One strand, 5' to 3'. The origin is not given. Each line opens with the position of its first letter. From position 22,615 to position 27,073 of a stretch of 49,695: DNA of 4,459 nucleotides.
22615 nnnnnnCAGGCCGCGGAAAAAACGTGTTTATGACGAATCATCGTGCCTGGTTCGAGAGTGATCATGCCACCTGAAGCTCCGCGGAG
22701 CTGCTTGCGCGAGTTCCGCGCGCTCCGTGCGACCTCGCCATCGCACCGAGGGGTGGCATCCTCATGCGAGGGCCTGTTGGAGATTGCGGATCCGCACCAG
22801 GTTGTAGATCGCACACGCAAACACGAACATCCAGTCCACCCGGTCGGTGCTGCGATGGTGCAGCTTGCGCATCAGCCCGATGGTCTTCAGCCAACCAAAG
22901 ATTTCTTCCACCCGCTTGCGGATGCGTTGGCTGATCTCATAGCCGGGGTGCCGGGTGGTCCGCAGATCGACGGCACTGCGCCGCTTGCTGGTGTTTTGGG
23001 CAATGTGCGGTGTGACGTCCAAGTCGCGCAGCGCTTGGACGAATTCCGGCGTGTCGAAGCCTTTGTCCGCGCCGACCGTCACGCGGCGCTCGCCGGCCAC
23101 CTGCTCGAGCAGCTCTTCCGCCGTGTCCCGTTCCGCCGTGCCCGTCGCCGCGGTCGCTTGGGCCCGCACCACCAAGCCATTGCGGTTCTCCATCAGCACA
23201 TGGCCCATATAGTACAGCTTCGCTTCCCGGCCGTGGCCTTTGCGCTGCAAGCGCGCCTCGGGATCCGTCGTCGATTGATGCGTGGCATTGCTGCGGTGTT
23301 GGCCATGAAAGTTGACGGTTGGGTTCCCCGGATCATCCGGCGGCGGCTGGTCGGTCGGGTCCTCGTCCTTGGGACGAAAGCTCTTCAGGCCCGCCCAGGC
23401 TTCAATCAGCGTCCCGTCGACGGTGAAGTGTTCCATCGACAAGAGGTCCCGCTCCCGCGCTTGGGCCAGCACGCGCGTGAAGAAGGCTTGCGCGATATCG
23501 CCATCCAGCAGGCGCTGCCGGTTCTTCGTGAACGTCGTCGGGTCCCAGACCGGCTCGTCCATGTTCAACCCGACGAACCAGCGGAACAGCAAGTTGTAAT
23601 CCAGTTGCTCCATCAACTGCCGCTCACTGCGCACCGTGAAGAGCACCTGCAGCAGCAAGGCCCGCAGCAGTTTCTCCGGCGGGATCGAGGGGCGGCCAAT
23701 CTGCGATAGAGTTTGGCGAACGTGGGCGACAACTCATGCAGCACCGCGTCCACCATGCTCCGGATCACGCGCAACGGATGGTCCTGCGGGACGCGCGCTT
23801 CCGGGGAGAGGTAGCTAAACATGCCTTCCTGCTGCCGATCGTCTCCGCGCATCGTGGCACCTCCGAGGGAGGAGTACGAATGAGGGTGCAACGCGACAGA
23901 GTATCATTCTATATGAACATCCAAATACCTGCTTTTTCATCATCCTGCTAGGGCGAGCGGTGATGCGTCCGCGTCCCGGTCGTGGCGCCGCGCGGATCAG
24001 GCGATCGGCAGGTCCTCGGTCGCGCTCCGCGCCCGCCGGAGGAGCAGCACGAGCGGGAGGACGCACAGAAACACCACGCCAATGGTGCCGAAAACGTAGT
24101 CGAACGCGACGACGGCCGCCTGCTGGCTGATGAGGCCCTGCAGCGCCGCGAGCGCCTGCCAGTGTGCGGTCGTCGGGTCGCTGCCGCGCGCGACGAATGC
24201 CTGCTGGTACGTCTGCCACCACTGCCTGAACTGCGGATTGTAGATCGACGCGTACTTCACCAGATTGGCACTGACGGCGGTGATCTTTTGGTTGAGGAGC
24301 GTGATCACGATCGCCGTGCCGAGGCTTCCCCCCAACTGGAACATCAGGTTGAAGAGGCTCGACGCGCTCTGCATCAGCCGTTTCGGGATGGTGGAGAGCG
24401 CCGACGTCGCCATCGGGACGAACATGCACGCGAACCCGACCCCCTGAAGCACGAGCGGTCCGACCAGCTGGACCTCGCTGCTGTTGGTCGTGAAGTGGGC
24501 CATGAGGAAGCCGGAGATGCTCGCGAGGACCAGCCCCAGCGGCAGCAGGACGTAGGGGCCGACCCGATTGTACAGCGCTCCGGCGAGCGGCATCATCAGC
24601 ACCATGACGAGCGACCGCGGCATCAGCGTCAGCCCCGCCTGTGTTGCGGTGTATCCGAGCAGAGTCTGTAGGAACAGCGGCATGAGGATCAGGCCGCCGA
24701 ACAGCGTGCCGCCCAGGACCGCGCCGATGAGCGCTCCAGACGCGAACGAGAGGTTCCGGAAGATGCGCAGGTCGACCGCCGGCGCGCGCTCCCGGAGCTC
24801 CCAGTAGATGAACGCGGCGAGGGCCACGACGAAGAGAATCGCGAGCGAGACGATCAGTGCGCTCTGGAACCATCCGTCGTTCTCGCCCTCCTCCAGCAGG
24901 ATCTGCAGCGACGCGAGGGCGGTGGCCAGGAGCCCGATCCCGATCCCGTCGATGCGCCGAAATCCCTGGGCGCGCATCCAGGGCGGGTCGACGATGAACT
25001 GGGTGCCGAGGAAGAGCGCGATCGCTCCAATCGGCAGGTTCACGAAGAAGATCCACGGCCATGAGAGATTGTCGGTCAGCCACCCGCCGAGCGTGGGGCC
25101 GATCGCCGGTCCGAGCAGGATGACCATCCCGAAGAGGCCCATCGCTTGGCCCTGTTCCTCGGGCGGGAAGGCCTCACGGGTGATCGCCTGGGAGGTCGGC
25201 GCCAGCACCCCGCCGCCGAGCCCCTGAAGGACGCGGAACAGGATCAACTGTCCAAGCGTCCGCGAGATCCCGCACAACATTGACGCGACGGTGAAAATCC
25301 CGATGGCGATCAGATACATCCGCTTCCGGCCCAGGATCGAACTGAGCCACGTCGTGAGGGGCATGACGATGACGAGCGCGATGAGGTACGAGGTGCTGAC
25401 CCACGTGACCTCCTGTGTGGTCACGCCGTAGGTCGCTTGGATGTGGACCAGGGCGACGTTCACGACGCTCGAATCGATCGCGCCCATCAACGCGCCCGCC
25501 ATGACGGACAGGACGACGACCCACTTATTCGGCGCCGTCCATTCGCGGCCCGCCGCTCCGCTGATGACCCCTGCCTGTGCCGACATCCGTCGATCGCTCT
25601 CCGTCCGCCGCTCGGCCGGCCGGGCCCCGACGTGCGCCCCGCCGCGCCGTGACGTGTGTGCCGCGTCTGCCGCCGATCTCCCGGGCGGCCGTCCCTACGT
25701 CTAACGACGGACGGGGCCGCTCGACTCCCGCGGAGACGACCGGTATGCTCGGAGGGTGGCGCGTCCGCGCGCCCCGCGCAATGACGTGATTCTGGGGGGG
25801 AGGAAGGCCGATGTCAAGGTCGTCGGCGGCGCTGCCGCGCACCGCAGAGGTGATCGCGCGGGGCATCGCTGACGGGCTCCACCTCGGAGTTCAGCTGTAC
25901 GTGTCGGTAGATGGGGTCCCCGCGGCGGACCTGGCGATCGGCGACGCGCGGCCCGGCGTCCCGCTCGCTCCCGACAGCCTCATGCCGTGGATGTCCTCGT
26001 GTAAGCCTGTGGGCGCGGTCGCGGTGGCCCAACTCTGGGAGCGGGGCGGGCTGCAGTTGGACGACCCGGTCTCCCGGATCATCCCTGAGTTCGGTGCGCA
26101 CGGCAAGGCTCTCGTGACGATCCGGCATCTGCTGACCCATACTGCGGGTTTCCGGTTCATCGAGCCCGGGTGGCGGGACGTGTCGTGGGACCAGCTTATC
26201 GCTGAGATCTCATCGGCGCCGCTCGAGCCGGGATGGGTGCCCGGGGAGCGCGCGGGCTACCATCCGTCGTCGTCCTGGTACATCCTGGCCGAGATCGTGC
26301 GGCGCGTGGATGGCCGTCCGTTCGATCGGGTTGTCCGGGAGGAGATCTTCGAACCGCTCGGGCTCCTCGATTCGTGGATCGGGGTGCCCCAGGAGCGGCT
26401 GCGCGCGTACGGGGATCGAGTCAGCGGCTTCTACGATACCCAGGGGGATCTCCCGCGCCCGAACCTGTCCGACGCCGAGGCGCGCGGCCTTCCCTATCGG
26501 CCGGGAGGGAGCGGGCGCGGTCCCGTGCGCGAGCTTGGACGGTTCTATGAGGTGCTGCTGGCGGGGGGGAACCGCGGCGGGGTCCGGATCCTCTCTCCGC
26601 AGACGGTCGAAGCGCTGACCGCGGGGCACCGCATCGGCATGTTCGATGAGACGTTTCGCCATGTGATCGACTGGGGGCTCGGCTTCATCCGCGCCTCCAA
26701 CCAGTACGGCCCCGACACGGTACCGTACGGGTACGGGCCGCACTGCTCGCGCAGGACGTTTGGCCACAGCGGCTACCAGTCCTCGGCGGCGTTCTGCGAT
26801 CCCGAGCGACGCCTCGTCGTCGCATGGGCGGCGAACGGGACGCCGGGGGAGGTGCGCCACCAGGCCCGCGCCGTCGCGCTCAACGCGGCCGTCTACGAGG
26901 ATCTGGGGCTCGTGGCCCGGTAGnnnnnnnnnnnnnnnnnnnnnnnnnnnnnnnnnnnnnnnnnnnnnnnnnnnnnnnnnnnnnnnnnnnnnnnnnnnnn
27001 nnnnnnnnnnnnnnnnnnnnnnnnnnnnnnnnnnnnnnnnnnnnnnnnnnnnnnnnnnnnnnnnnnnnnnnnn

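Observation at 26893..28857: DyP-encapsulin locus: cargo-loading peptide pushed out of frame by a G6 run, giving a DyP-encapsulin fusion ORF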

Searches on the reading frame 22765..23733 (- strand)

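Call 49: search_protein_families(library=pfam, proteins=[window:22765-23733:-], max_evalue=0.01)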
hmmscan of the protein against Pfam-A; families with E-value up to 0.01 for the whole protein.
window:22765-23733:- (323 aa): 4 families
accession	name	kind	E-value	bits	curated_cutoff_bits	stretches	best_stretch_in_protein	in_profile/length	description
PF05598.16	DUF772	-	8.8e-27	93.4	23.1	1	13-88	1-74/74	Transposase domain (DUF772)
PF01609.27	DDE_Tnp_1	-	1.8e-14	54.4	23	1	161-312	21-200/200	Transposase DDE domain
PF13751.12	DDE_Tnp_1_6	-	1.8e-05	25.5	25.1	1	246-315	55-124/125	Transposase DDE domain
PF13586.12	DDE_Tnp_1_2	-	0.0075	17.1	29.2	0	221-291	2-64/86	Transposase DDE domain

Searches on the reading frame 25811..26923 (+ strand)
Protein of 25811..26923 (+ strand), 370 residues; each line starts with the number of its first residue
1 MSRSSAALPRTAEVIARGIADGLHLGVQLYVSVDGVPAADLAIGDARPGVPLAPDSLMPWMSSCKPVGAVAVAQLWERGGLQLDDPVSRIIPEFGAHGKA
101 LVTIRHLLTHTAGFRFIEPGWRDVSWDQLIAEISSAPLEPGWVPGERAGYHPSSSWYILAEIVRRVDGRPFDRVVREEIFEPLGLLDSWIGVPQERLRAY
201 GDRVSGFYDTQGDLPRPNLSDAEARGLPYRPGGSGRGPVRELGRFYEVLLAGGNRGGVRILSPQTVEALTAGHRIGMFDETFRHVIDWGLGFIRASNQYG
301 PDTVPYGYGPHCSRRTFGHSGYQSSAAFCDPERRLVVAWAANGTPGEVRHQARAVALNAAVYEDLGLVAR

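Call 5: search_protein_families(library=pfam, proteins=[window:25811-26923:+])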
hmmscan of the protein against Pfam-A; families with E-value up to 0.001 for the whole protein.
window:25811-26923:+ (370 aa): 1 family
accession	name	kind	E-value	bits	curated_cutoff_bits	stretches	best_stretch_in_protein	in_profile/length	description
PF00144.29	Beta-lactamase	-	1.5e-62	212.1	27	1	14-356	4-323/329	Beta-lactamase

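Call 18: find_encoding_contigs(protein=window:25811-26923:+, flank=10000, max_places=10)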
Protein window:25811-26923:+ (370 aa): 1 contig read that carries it; 1 place shown.
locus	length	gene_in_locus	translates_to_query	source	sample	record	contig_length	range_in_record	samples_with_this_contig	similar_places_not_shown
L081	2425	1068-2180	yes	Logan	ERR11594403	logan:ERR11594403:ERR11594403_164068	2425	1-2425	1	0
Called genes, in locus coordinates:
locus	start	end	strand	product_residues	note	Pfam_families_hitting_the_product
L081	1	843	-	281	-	?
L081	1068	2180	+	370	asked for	PF00144:Beta-lactamase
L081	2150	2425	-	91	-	?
